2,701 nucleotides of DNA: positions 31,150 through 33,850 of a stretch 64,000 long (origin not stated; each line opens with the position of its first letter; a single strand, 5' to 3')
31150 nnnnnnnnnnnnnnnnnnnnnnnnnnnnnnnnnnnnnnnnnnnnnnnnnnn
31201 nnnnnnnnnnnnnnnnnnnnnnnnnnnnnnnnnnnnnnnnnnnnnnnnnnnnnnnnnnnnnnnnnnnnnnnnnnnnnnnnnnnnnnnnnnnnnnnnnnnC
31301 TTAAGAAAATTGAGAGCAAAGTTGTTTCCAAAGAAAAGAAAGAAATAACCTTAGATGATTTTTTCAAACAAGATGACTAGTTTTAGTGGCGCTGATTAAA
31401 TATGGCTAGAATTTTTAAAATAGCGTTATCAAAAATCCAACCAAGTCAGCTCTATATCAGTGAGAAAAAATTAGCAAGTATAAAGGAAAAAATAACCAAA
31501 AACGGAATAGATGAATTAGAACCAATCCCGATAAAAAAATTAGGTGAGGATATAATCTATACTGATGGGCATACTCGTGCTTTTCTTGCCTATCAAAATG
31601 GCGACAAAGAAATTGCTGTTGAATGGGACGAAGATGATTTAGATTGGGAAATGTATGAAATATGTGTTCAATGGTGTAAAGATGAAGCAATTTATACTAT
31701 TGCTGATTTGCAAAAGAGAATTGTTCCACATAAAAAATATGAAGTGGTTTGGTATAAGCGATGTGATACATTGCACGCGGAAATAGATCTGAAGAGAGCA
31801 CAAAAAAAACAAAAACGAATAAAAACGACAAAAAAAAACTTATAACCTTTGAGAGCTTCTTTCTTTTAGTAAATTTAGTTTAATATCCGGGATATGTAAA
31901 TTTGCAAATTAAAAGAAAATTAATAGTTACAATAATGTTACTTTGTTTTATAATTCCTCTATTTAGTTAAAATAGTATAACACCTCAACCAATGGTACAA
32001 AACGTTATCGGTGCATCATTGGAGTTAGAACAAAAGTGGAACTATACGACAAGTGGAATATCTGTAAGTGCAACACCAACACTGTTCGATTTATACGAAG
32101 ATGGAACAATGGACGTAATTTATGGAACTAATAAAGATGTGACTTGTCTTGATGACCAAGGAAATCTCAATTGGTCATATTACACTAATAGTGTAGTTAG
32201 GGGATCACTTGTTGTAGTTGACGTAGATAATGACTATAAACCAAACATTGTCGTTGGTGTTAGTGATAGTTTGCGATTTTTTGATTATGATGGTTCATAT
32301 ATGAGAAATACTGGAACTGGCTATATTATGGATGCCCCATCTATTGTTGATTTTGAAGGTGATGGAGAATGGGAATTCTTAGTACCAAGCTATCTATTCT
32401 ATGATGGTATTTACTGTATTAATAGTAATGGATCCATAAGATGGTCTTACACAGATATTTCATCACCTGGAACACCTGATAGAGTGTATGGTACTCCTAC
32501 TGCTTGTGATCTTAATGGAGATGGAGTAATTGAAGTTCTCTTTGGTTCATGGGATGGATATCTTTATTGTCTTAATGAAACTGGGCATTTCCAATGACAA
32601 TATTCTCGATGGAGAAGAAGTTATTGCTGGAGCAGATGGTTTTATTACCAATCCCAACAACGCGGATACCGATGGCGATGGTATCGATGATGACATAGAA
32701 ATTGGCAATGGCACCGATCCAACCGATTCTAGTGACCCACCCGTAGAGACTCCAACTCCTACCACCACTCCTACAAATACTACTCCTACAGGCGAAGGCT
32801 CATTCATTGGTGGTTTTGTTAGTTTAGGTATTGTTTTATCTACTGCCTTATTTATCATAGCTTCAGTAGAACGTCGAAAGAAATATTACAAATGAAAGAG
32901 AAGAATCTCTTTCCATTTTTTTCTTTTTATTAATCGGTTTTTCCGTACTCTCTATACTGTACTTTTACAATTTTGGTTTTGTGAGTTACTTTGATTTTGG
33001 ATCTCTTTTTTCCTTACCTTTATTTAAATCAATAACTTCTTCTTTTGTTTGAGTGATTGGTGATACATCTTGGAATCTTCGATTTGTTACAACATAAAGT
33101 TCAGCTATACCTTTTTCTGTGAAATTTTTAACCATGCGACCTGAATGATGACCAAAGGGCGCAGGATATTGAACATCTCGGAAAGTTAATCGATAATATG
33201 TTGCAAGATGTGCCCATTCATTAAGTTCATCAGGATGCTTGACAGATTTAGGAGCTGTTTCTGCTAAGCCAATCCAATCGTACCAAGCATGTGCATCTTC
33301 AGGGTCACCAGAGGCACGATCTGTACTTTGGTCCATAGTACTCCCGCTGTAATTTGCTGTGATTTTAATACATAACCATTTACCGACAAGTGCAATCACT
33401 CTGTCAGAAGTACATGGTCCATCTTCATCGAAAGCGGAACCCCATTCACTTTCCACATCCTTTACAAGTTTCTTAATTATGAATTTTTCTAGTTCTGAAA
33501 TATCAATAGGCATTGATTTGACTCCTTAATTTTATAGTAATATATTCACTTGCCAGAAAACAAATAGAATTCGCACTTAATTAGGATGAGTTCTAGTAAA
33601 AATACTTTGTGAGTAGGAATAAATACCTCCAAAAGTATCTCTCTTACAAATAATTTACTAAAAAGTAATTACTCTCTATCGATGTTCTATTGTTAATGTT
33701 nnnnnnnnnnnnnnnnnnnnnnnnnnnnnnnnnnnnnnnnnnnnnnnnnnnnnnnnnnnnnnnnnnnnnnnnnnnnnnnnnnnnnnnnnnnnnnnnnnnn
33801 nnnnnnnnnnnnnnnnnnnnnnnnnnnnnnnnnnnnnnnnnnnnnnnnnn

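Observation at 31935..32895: Decaying paralog of the surface-protein family: in-frame stop in the signal peptide region plus a +1 frameshift, with a PGF-CTERM-like end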

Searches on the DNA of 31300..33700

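Call 39: search_rna_families(source=window, start=31300, end=33700, threshold=evalue, max_evalue=1)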
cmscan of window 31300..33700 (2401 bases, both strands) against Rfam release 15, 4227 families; matches with E-value up to 1: 1.
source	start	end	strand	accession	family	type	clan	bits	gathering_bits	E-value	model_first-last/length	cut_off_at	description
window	31831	31906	-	RF02083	OrzO-P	Gene; antitoxin;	-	23.6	60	0.78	1-76/76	no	OrzO-P RNA antitoxin family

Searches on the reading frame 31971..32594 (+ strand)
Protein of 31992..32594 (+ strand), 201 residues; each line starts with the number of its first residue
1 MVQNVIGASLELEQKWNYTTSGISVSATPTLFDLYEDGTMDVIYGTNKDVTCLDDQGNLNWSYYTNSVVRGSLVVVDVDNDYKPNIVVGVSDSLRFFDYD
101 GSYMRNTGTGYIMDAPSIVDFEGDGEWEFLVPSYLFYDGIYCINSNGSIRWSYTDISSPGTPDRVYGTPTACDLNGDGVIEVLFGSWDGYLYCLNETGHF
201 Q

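Call 6: search_protein_families(library=pfam, proteins=[window:31992-32594:+], max_evalue=0.01)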
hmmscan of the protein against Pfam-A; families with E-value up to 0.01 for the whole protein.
window:31992-32594:+ (201 aa): 3 families
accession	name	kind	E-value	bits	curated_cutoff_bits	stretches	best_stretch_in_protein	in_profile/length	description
PF25292.1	Beta-prop_CGLA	-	1.4e-14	54.7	26.8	2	5-105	11-110/316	Lambda-carrageenase beta-propeller domain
PF13517.12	FG-GAP_3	-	3.2e-08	34.5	26.9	1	120-183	1-60/61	FG-GAP-like repeat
PF13570.13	Beta-prop_ACSF4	-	1.4e-07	31.7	133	1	12-197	123-290/329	Beta-alanine-activating enzyme, beta-propeller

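Call 23: find_related_loci(query=A1, collection=genome_contigs, flank=6000)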
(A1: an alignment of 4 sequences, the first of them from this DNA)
Query A1 (208 aa) in genome_contigs; peptide patterns used: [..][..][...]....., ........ (x = any residue, [..] = any of these).
60 stretches matched a pattern, but none encodes a relative of the query by tblastn (E <= 1e-3).

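Call 24: find_related_loci(query=A1, collection=metagenome_contigs, flank=5000)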
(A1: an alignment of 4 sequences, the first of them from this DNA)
Query A1 (208 aa) in metagenome_contigs; peptide patterns used: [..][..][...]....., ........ (x = any residue, [..] = any of these).
91 stretches matched a pattern; 3 encode a relative of the query (tblastn E <= 1e-3); 3 distinct loci.
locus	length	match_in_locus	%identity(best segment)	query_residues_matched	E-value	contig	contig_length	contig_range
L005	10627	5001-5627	73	2-208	4e-101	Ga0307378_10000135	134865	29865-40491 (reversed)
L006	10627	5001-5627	73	2-208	4e-101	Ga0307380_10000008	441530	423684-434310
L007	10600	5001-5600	67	6-208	3e-89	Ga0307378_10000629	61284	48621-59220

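Call 45: list_cluster_members(proteins=[P0001, window:31992-32594:+, window:33693-34550:-, window:34565-35482:-, window:27905-30025:+, window:36997-40260:+, P0002])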
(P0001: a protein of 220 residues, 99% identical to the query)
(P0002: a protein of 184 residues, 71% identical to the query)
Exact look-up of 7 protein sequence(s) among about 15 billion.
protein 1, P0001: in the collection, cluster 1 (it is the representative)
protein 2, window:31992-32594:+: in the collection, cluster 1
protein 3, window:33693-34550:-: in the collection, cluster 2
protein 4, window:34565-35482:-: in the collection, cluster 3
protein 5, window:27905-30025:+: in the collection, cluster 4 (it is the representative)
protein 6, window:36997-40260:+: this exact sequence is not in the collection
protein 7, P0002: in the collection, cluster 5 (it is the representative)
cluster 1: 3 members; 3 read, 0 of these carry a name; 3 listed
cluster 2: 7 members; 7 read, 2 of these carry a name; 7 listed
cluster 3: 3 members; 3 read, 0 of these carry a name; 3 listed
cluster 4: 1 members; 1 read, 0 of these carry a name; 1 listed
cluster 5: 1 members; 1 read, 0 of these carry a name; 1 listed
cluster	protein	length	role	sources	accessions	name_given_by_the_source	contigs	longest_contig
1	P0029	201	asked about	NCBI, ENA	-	-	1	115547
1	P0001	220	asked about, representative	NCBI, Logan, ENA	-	-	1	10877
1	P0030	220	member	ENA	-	-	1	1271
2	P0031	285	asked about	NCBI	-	-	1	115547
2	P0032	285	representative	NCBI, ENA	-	-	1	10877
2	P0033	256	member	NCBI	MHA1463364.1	MAG: D-aminoacyl-tRNA deacylase, partial [Candidatus Heimdallarchaeota archaeon]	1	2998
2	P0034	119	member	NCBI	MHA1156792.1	MAG: D-aminoacyl-tRNA deacylase, partial [Candidatus Heimdallarchaeota archaeon]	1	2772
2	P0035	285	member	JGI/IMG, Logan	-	-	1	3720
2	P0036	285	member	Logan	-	-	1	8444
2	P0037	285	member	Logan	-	-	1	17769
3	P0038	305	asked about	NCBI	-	-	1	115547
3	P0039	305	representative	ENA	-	-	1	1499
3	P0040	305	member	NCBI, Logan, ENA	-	-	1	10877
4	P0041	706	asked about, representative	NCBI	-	-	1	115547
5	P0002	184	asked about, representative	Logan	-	-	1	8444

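Call 46: search_protein_families(library=pfam, proteins=[L005:4935-7094:+], max_evalue=0.001)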
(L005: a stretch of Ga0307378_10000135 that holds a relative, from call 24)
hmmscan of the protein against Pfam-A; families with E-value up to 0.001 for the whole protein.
L005:4935-7094:+ (720 aa): 8 families
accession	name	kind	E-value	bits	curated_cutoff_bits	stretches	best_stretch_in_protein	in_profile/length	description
PF13570.13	Beta-prop_ACSF4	-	8.9e-27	94.8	133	2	169-420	72-294/329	Beta-alanine-activating enzyme, beta-propeller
PF25292.1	Beta-prop_CGLA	-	5.4e-25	88.9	26.8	3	202-233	37-68/316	Lambda-carrageenase beta-propeller domain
PF13517.12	FG-GAP_3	-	1.5e-16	61.2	26.9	3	345-403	1-61/61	FG-GAP-like repeat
PF14783.12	BBS2_Mid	-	2.8e-07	31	27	0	342-369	3-30/108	Ciliary BBSome complex subunit 2, middle region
PF13360.13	PQQ_2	-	9.2e-07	29.2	27.6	0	218-420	2-191/233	Outer membrane protein assembly factor BamB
PF18884.5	TSP3_bac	-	1.5e-05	25.2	25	1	531-552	1-22/22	Bacterial TSP3 repeat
PF15907.11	Itfg2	-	5.4e-05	23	27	0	202-227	257-282/330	Integrin-alpha FG-GAP repeat-containing protein 2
PF01839.29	FG-GAP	-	0.00023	21.4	22.1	0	241-264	2-25/37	FG-GAP repeat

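Call 47: find_encoding_contigs(protein=P0037, flank=5000, max_places=3)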
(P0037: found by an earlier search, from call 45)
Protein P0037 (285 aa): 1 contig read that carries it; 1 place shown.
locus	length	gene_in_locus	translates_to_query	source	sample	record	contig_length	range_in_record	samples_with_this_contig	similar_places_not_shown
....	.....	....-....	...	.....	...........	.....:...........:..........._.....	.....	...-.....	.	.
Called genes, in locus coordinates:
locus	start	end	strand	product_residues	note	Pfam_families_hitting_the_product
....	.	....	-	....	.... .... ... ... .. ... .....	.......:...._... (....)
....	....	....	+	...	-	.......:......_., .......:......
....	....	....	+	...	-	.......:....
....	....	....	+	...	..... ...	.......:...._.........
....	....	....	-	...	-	-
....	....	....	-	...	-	-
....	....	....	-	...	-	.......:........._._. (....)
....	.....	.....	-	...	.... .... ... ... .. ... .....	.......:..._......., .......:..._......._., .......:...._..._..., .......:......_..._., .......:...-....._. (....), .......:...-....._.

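Call 48: find_encoding_contigs(protein=P0035, flank=5000, max_places=3)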
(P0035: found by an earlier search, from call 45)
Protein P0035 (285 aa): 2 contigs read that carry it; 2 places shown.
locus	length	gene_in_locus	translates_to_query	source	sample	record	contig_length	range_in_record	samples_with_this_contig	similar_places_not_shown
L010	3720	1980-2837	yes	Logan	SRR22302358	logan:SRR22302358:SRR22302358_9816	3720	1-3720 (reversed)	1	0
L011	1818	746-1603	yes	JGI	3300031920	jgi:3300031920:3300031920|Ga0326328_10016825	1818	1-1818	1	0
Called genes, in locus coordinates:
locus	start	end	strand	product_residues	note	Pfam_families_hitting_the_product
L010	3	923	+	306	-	?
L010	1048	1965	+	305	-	PF00294:PfkB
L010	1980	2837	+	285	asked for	PF04414:tRNA_deacylase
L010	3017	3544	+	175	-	-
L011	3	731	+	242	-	?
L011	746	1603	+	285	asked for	PF04414:tRNA_deacylase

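Call 49: find_encoding_contigs(protein=P0030, flank=2000, max_places=3)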
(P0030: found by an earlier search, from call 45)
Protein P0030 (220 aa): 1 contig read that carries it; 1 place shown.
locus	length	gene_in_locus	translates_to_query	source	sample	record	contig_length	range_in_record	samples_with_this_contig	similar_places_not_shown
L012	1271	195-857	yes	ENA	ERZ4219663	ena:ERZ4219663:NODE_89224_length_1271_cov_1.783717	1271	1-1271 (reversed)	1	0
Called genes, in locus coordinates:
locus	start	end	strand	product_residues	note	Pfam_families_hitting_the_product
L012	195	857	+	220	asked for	PF13570:Beta-prop_ACSF4 (weak), PF25292:Beta-prop_CGLA (faint), PF13517:FG-GAP_3 (faint)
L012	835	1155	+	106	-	-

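Call 69: predict_structure(alignment_id=A1)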
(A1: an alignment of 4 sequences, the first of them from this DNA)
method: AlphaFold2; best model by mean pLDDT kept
length: 208 residues; sequences in the alignment: 4
mean_pLDDT: 78.0   pTM: 0.76
mean pLDDT of the five models: 78.0, 76.5, 75.0, 71.4, 36.6
residues with pLDDT >= 90: 35; 70-90: 129; 50-70: 29; < 50: 15
segments of 3 or more residues with pLDDT < 50: 1-14
pLDDT, mean of each block of 10 residues (from residue 1): 35 49 62 81 84 89 87 84 88 89 92 86 85 87 73 88 60 81 83 81 75
secondary structure, 60 per line:
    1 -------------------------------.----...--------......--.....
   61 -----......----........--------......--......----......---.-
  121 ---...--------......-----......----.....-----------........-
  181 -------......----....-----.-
elements in order: E37-39 E48-53 E56-60 E66-71 E76-83 E92-97 E100-105 E110-115 E124-126 E135-140 E146-151 E156-160 E172-179 E188-193 E198-201

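Call 71: fold_search(model_id=the predicted structure, library=pdb)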
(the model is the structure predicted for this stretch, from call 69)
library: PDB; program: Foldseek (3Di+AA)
matches with E <= 10: 1163; with E <= 0.001: 89
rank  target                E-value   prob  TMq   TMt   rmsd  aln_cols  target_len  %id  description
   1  6tjd_A                3.6e-09  1.00  0.66  0.84   2.5       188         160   25  Crystal structure of the computationally designed Cake4 protein (released 2020-05-06)
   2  8pra_A                4.6e-09  1.00  0.65  0.82   3.0       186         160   26  The structure of v13Bagel4 (released 2024-07-24)
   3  8prs_A                6.8e-09  1.00  0.64  0.82   3.0       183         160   25  The structure of nvBagel4 (released 2024-07-24)
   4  6tjh_A                8.3e-09  1.00  0.66  0.40   2.7       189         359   25  Crystal structure of the computationally designed Cake9 protein (released 2020-05-06)
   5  8prj                  1.1e-08  1.00  0.65  0.44   3.1       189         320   26  The structure of v31Bagel8 (released 2024-07-24)
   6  6tjf_A                1.6e-08  1.00  0.63  0.55   8.3       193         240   25  Crystal structure of the computationally designed Cake6 protein (released 2020-05-06)
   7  6tje_B                2.4e-08  1.00  0.66  0.80   3.0       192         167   26  Crystal structure of the computationally designed Cake5 protein (released 2020-05-06)
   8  6tjg                  2.6e-08  1.00  0.67  0.45   2.4       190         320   27  Crystal structure of the computationally designed Cake8 protein (released 2020-05-06)
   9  6tji_A                4.1e-08  1.00  0.65  0.39   3.1       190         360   26  Crystal structure of the computationally designed Cake10 protein (released 2020-05-06)
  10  3hxj_A                7.8e-08  1.00  0.65  0.45   2.4       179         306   24  Crystal Structure of Pyrrolo-quinoline quinone (PQQ_DH) from Methanococcus maripaludis, Northeast Structural Genomics  (released 2009-08-25)
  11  6tje_A                8.6e-08  1.00  0.65  0.72   2.5       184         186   27  Crystal structure of the computationally designed Cake5 protein (released 2020-05-06)
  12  7ax2                  1.3e-07  1.00  0.68  0.46   2.4       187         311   21  Crystal structure of the computationally designed Scone-E protein co-crystallized with STA, form b (released 2021-01-13)
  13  3hxj_B                1.7e-07  1.00  0.63  0.46   2.7       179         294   24  Crystal Structure of Pyrrolo-quinoline quinone (PQQ_DH) from Methanococcus maripaludis, Northeast Structural Genomics  (released 2009-08-25)
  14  7ax0                  2.1e-07  1.00  0.67  0.45   2.4       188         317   21  Crystal structure of the computationally designed Scone-E protein co-crystallized with STA form a (released 2021-06-30)
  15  3hxj_D                3.8e-07  1.00  0.48  0.34  15.8       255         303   18  Crystal Structure of Pyrrolo-quinoline quinone (PQQ_DH) from Methanococcus maripaludis, Northeast Structural Genomics  (released 2009-08-25)
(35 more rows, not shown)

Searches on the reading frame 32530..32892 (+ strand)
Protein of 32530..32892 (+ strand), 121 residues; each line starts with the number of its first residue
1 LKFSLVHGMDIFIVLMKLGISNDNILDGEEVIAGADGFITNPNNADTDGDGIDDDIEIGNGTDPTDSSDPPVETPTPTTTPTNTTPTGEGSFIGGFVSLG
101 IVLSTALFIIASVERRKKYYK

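Call 6: search_protein_families(library=pfam, proteins=[window:32530-32892:+], max_evalue=0.01)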
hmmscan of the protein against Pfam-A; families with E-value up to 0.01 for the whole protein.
window:32530-32892:+ (121 aa): 1 family
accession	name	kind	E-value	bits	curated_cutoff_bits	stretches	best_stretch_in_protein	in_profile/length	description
PF18884.5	TSP3_bac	-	0.0043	17.3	25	0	46-66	1-21/22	Bacterial TSP3 repeat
